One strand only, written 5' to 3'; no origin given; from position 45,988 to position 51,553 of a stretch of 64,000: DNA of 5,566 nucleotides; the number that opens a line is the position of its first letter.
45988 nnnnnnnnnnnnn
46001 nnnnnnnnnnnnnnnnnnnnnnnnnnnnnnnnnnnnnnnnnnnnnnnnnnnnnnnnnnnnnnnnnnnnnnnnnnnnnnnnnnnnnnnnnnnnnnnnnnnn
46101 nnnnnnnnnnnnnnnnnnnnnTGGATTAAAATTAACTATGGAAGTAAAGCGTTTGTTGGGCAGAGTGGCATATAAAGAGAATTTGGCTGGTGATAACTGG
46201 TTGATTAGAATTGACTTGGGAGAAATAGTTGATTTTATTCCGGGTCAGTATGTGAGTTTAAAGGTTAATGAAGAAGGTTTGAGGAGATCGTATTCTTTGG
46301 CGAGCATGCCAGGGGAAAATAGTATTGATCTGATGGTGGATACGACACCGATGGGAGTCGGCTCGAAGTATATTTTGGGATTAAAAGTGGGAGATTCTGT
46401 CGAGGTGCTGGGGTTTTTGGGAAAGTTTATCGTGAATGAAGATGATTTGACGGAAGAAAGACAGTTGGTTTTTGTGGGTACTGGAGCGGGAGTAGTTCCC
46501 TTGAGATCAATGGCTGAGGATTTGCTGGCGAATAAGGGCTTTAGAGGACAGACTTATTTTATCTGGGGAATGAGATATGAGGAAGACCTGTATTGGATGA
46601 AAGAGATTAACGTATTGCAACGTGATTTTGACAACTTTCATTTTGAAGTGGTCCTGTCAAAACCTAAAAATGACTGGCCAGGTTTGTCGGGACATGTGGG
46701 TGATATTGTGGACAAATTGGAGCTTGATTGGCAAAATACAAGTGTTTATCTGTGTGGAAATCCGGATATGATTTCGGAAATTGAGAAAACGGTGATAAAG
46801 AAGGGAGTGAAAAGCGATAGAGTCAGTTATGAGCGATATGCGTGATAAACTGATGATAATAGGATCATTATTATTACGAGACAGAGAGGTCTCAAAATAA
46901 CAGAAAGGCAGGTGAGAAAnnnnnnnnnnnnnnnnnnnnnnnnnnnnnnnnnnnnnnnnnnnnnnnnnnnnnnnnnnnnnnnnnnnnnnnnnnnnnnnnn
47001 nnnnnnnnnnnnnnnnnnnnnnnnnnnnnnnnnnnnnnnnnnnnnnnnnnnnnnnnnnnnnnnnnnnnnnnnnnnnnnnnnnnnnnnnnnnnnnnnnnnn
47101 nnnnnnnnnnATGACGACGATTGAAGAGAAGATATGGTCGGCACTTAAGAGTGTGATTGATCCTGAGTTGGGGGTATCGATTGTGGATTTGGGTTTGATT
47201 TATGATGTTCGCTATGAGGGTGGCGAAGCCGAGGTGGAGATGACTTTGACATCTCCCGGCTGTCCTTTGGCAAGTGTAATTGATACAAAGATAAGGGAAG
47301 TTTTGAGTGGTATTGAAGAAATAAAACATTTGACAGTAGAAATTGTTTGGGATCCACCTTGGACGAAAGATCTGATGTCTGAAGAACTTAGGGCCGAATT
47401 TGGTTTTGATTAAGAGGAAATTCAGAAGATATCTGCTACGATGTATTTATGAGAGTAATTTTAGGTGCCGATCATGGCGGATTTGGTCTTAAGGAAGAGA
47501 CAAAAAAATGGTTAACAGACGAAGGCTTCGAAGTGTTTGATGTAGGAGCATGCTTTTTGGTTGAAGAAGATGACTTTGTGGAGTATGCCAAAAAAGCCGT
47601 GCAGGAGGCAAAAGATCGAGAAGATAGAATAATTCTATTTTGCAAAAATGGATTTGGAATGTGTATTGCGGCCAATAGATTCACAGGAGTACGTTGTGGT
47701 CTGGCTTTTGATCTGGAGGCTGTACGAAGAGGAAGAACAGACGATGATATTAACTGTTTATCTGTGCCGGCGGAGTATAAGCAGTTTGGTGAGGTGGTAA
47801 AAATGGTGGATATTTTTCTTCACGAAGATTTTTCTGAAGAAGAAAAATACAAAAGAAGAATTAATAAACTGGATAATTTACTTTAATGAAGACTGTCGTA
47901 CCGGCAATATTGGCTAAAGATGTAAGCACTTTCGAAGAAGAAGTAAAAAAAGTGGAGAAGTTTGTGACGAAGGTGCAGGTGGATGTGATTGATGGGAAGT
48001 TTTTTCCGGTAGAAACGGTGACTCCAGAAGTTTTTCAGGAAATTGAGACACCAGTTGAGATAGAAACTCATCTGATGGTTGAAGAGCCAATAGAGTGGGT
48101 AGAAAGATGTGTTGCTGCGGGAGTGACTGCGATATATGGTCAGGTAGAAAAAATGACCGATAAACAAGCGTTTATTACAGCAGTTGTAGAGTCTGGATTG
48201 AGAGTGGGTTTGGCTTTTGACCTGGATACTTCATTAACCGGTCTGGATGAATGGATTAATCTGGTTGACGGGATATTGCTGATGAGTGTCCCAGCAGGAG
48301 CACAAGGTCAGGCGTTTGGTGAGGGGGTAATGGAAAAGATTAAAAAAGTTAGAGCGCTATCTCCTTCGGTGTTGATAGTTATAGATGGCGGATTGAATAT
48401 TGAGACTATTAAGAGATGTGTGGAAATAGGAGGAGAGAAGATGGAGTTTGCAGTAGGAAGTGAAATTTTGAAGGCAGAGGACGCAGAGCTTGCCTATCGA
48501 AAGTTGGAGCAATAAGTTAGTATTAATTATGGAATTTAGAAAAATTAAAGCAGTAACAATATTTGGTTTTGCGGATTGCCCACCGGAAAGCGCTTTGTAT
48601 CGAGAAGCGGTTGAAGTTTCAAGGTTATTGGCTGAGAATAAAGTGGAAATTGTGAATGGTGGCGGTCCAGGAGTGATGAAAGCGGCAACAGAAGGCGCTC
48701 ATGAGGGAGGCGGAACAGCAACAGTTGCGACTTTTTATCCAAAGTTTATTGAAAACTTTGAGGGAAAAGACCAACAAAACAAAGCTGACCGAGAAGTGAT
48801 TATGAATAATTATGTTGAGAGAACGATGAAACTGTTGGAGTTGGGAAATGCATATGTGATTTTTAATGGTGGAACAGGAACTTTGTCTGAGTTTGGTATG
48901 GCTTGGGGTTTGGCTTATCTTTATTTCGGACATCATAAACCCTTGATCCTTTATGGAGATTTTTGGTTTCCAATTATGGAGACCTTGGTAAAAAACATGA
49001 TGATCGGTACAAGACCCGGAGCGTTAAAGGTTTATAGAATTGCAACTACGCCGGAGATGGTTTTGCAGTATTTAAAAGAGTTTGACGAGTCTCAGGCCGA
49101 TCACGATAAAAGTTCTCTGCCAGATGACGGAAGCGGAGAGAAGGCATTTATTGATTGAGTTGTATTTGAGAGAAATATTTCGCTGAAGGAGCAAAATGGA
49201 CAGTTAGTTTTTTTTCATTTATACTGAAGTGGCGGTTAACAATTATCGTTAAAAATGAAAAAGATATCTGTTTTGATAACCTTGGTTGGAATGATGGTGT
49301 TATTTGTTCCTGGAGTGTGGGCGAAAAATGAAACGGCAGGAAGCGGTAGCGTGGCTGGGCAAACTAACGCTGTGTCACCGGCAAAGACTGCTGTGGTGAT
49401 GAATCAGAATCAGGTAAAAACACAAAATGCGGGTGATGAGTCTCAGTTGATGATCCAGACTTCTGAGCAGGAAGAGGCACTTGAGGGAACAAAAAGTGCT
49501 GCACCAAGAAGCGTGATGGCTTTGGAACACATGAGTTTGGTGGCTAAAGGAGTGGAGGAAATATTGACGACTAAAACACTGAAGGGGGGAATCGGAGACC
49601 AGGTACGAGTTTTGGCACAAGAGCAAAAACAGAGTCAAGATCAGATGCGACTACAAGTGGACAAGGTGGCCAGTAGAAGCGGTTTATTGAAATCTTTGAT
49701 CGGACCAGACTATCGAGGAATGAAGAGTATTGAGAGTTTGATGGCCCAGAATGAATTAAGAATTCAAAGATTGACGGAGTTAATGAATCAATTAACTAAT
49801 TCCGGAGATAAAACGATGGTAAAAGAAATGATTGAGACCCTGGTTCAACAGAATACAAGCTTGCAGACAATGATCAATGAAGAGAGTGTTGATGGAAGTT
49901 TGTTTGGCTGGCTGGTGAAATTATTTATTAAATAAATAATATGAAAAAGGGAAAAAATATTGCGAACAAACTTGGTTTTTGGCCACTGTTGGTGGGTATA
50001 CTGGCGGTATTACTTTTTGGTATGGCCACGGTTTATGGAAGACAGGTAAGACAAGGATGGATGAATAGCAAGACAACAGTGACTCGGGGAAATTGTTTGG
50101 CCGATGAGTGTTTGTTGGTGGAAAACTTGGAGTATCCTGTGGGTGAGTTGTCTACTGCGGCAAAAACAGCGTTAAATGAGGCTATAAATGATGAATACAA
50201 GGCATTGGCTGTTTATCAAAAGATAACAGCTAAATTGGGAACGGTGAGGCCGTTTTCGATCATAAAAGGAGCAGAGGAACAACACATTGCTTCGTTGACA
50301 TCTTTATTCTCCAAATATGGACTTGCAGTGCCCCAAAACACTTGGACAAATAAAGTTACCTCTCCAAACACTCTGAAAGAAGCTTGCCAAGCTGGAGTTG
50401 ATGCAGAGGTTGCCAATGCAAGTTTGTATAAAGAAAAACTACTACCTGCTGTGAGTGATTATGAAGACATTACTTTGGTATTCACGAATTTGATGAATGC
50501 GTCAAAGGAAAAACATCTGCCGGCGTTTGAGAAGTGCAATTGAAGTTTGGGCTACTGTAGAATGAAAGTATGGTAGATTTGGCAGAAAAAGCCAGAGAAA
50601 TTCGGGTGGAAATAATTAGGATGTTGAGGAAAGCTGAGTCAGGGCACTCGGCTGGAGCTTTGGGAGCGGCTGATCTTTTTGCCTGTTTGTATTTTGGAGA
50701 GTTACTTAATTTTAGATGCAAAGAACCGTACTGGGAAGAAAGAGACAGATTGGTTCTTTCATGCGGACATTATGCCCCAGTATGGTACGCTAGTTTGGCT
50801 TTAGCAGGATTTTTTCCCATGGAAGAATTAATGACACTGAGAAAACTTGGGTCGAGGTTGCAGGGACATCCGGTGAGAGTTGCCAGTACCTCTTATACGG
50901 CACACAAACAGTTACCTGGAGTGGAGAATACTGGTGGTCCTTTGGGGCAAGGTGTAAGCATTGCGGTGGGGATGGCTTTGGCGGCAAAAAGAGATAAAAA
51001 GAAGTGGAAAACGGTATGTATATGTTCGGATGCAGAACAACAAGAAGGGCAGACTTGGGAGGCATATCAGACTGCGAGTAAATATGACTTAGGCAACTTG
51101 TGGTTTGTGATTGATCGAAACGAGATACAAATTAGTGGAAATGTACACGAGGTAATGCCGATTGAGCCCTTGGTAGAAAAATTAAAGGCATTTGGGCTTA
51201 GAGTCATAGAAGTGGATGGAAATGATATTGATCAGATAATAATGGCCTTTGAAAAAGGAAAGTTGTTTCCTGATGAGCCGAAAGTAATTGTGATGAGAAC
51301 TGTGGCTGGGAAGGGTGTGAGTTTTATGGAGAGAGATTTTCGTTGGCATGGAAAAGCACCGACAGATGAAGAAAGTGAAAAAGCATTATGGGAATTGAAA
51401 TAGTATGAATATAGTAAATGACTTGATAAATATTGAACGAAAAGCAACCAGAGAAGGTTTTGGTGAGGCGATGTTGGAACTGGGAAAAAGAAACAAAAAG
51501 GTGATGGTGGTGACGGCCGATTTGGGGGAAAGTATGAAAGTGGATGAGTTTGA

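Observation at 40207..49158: Extended suf operon carrying thiol-redox and pentose-phosphate genes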

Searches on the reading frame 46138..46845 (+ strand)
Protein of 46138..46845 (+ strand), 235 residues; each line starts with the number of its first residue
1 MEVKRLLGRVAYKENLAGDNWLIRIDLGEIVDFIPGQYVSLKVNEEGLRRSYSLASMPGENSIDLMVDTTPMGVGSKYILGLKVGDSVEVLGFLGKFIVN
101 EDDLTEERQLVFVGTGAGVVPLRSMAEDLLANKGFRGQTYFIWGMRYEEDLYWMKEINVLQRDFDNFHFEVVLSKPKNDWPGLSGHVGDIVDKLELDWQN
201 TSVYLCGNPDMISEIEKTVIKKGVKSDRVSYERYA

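Call 3: search_protein_families(library=pfam, proteins=[window:46138-46845:+], max_evalue=0.01)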
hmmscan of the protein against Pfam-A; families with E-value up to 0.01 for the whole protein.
window:46138-46845:+ (235 aa): 3 families
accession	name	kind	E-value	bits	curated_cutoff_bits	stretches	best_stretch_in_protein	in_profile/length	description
PF00175.26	NAD_binding_1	-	2.1e-17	64.2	22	1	112-216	1-108/109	Oxidoreductase NAD-binding domain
PF00970.30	FAD_binding_6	-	9.1e-10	39.2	21.1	1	10-97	4-97/99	Oxidoreductase FAD-binding domain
PF08030.17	NAD_binding_6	-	4.5e-06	27.2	22.2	1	109-161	3-63/156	Ferric reductase NAD binding domain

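Call 5: search_protein_families(library=ncbifam, proteins=[window:46138-46845:+], max_evalue=0.01)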
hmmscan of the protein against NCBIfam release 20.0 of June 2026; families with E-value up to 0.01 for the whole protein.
window:46138-46845:+ (235 aa): 28 families (the best 25 are shown)
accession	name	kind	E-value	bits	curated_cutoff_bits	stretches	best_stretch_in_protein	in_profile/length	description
NF040810.1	BenC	equivalog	4.7e-35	121.3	430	1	14-234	113-330/333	benzoate 1,2-dioxygenase electron transfer component BenC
NF008822.0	PRK11872.1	equivalog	6.3e-34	117.5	402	1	5-234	106-335/341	anthranilate 1,2-dioxygenase electron transfer component AntC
NF045803.1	MethMoxFADbindMmoC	equivalog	1.2e-31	109.8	500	1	30-234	137-340/343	aromatic/alkene monooxygenase hydroxylase FAD-binding subunit MmoC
TIGR01941.1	nqrF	equivalog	2e-26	92.9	295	1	43-230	200-399/405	NADH:ubiquinone reductase (Na(+)-transporting) subunit F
TIGR02160.1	PA_CoA_Oxy5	hypoth_equivalog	2.1e-24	86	420.8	1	26-234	26-241/352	1,2-phenylacetyl-CoA epoxidase subunit PaaE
NF005963.0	PRK08051.1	equivalog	3.2e-24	85.5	230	1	8-229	6-225/233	NAD(P)H-flavin reductase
NF009805.0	PRK13289.1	equivalog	1e-23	84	432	1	25-234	177-392/399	NO-inducible flavohemoprotein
NF006220.0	PRK08345.1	subfamily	1.2e-17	64.1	395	1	26-229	36-246/294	cytochrome-c3 hydrogenase subunit gamma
NF007964.0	PRK10684.1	equivalog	1.5e-17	63.6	383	1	18-234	22-237/333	NADH oxidoreductase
NF040835.1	sulfhyd_HydG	equivalog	6.4e-17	61.7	650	1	27-229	44-243/292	NADPH-dependent hydrogenase/sulfhydrogenase 1 subunit gamma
NF052252.1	flav_redu_LuxG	exception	9.2e-17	61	340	1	23-228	18-223/232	flavin mononucleotide reductase LuxG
NF058606.1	GlBtMonoRdsGbcB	equivalog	2.7e-16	59.4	500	1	33-229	43-242/362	glycine betaine monooxygenase reductase subunit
NF008178.0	PRK10926.1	equivalog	5.1e-15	55.4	390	1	29-218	27-224/248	ferredoxin--NADP(+) reductase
NF058510.1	bifunc_CpcD_PetH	exception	8e-15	54.5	635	1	71-227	217-384/405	bifunctional rod-capping linker CpcD/ferredoxin--NADP reductase PetH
NF000799.0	PRK00054.1-4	equivalog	2.4e-13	49.8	314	1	28-222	26-209/258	dihydroorotate dehydrogenase electron transfer subunit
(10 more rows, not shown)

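Call 40: find_related_loci(query=A3, collection=metagenome_contigs, flank=8000)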
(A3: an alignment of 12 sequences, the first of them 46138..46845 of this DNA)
Query A3 (235 aa) in metagenome_contigs; peptide patterns used: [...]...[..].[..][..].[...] (x = any residue, [..] = any of these).
133 stretches matched a pattern; 109 encode a relative of the query (tblastn E <= 1e-3); the best 80 are kept; 80 distinct loci.
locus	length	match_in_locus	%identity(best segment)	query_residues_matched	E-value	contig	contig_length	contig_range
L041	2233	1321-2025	63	1-235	1e-108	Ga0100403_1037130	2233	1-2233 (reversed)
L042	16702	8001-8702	57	1-235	2e-94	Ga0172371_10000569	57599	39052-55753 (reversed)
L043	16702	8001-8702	58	1-234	4e-94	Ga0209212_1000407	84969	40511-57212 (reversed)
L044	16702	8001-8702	58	1-234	4e-94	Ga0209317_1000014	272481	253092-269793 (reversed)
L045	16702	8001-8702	55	1-234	2e-89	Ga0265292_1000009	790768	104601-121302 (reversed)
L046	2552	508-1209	53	1-235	3e-90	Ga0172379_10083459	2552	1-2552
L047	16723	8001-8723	53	1-235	2e-83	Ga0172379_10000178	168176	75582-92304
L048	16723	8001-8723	52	1-235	1e-82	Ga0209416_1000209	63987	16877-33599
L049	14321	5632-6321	48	1-234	7e-72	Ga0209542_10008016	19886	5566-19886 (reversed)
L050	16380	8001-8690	48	1-234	7e-72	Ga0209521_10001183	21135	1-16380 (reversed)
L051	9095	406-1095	48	1-234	7e-72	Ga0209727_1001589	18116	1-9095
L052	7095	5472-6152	47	4-234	4e-69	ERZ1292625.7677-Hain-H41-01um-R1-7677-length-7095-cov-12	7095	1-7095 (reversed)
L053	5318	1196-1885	47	1-234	1e-68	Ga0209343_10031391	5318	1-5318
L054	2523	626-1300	47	6-234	3e-67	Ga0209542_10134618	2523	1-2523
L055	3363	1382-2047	47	8-233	8e-66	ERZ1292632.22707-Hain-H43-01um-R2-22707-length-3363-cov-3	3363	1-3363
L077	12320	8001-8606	37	31-234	2e-41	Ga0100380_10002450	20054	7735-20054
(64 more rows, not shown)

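Call 68: search_protein_families(library=pfam, proteins=[L077:9556-10098:+, L077:10244-10459:+, L077:7287-7880:+], max_evalue=0.01)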
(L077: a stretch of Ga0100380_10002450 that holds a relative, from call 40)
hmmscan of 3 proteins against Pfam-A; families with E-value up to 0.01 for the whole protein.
L077:9556-10098:+ (180 aa): 0 families

L077:10244-10459:+ (71 aa): 0 families

L077:7287-7880:+ (197 aa): 1 family
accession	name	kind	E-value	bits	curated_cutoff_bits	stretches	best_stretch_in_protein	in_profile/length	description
PF01931.24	NTPase_I-T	-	8.2e-44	149.8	25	1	22-187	1-160/162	Protein of unknown function DUF84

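Call 76: search_solved_structures(query=window:46138-46845:+, max_evalue=1e-8)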
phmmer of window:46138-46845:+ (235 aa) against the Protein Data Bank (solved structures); distinct sequences matched with E-value up to 1e-8: 24.
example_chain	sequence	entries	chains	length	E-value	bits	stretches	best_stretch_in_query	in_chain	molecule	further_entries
1tvc_A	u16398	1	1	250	1e-20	77.5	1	31-234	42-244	METHANE MONOOXYGENASE COMPONENT C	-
7qty_A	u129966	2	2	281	6.2e-20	75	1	38-230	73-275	Na(+)-translocating NADH-quinone reductase subunit F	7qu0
7qu3_A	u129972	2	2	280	4.9e-19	72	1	37-230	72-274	Na(+)-translocating NADH-quinone reductase subunit F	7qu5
2r6h_A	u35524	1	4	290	4.7e-18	68.8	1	69-227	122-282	NADH:ubiquinone oxidoreductase, Na translocating, F subunit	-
1krh_A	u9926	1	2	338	7.6e-18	68.1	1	7-234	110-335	Benzoate 1,2-Dioxygenase Reductase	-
5ogx_A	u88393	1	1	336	2e-17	66.7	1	12-233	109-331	Cytochrome P450 reductase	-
4u9u_A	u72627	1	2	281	6.6e-17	65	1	43-229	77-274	Na(+)-translocating NADH-quinone reductase subunit F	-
8ad4_A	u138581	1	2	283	6.8e-17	65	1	43-229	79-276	Na(+)-translocating NADH-quinone reductase subunit F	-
4uaj_A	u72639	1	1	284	6.8e-17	65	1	43-229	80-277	Na(+)-translocating NADH-quinone reductase subunit F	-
8ad3_A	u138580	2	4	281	8e-17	64.8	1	44-228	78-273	Na(+)-translocating NADH-quinone reductase subunit F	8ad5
8a1t_F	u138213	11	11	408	2e-16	63.5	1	43-229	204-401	Na(+)-translocating NADH-quinone reductase subunit F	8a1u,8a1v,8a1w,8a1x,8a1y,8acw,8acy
7xk3_F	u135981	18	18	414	2e-16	63.4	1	43-229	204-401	Na(+)-translocating NADH-quinone reductase subunit F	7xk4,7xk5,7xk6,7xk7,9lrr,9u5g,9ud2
4wqm_A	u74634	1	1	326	3.9e-16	62.5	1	4-234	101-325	Toluene-4-monooxygenase electron transfer component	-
7rom_A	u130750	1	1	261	1.7e-15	60.4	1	32-226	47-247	NADH-cytochrome b5 reductase 1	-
9nez_C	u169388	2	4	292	3.4e-14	56.2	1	26-229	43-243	Sulfhydrogenase 1 subunit gamma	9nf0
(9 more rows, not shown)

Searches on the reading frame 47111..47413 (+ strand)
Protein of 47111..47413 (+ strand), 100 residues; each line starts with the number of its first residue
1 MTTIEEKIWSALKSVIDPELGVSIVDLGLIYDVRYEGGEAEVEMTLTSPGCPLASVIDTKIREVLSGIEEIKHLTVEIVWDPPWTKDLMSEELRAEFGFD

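Call 4: search_protein_families(library=pfam, proteins=[window:47111-47413:+], max_evalue=0.01)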
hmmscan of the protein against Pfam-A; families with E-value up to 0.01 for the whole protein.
window:47111-47413:+ (100 aa): 1 family
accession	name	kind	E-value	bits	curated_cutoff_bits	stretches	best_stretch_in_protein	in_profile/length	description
PF01883.24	FeS_assembly_P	-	2.4e-21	76.2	23.5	1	5-77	1-72/73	Iron-sulfur cluster assembly protein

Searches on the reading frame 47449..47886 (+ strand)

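Call 4: search_protein_families(library=pfam, proteins=[window:47449-47886:+], max_evalue=0.01)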
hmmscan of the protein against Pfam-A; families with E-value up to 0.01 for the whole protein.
window:47449-47886:+ (145 aa): 1 family
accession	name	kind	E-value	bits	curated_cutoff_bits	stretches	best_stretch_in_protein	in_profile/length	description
PF02502.23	LacAB_rpiB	-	3.6e-33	114.9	24.7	1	3-141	1-138/138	Ribose/Galactose Isomerase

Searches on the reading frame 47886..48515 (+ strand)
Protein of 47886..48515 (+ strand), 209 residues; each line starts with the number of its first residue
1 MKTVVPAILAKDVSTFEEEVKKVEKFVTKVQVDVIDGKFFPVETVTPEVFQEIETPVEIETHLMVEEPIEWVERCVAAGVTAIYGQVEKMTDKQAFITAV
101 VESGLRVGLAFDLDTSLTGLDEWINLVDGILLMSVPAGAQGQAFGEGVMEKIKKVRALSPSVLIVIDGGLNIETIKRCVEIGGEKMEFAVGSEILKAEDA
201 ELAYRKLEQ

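Call 4: search_protein_families(library=pfam, proteins=[window:47886-48515:+], max_evalue=0.01)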
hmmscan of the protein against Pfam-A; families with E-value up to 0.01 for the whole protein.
window:47886-48515:+ (209 aa): 1 family
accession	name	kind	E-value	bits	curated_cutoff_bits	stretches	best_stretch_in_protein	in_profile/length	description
PF00834.25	Ribul_P_3_epim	-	1e-35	123.4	21.1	1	4-185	2-190/198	Ribulose-phosphate 3 epimerase family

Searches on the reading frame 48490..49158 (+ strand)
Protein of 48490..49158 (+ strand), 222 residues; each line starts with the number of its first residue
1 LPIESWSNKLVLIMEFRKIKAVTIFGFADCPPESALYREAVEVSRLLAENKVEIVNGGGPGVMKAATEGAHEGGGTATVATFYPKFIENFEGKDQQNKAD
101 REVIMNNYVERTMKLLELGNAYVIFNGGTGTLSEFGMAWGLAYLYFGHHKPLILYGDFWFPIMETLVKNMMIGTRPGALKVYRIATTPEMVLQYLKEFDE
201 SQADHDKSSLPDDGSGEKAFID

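Call 4: search_protein_families(library=pfam, proteins=[window:48490-49158:+], max_evalue=0.01)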
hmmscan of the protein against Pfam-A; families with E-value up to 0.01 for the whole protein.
window:48490-49158:+ (222 aa): 2 families
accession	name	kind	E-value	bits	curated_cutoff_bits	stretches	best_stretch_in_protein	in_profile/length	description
PF03641.19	Lysine_decarbox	-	1.1e-15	58.4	27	1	63-194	1-130/131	Possible lysine decarboxylase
PF18306.6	LDcluster4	-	2.2e-12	47.3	26.3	1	21-139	3-114/151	SLOG cluster4 family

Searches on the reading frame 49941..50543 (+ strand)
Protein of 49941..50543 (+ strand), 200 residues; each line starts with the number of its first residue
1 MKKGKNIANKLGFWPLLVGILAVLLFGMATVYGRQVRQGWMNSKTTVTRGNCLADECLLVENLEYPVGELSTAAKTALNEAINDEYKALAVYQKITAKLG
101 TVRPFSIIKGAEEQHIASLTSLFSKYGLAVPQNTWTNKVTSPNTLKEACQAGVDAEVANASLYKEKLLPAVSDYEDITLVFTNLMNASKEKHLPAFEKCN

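Call 4: search_protein_families(library=pfam, proteins=[window:49941-50543:+], max_evalue=0.01)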
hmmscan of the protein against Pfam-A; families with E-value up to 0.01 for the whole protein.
window:49941-50543:+ (200 aa): 1 family
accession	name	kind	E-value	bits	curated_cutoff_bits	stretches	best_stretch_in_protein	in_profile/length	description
PF09968.15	DUF2202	-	0.00097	19.4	22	0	84-196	11-134/162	Uncharacterized protein domain (DUF2202)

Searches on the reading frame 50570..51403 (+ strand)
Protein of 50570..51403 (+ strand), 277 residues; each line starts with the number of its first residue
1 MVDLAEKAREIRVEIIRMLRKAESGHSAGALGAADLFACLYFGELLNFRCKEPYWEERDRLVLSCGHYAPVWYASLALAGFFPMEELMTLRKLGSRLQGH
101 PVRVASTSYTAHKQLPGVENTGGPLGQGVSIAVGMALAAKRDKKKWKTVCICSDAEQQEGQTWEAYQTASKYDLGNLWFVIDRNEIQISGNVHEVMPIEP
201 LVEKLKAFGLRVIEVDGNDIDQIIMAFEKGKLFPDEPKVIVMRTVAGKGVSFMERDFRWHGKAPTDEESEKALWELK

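Call 4: search_protein_families(library=pfam, proteins=[window:50570-51403:+], max_evalue=0.01)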
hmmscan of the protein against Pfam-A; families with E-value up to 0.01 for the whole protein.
window:50570-51403:+ (277 aa): 3 families
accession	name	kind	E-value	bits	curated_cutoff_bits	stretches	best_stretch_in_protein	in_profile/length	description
PF00456.26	Transketolase_N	-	1.5e-45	156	22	1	8-269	6-268/334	Transketolase, thiamine diphosphate binding domain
PF00676.26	E1_dh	-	3.4e-11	43.1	22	1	118-226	96-203/300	Dehydrogenase E1 component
PF13292.11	DXP_synthase_N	-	1.6e-10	41.1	21.2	1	3-193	17-180/274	1-deoxy-D-xylulose-5-phosphate synthase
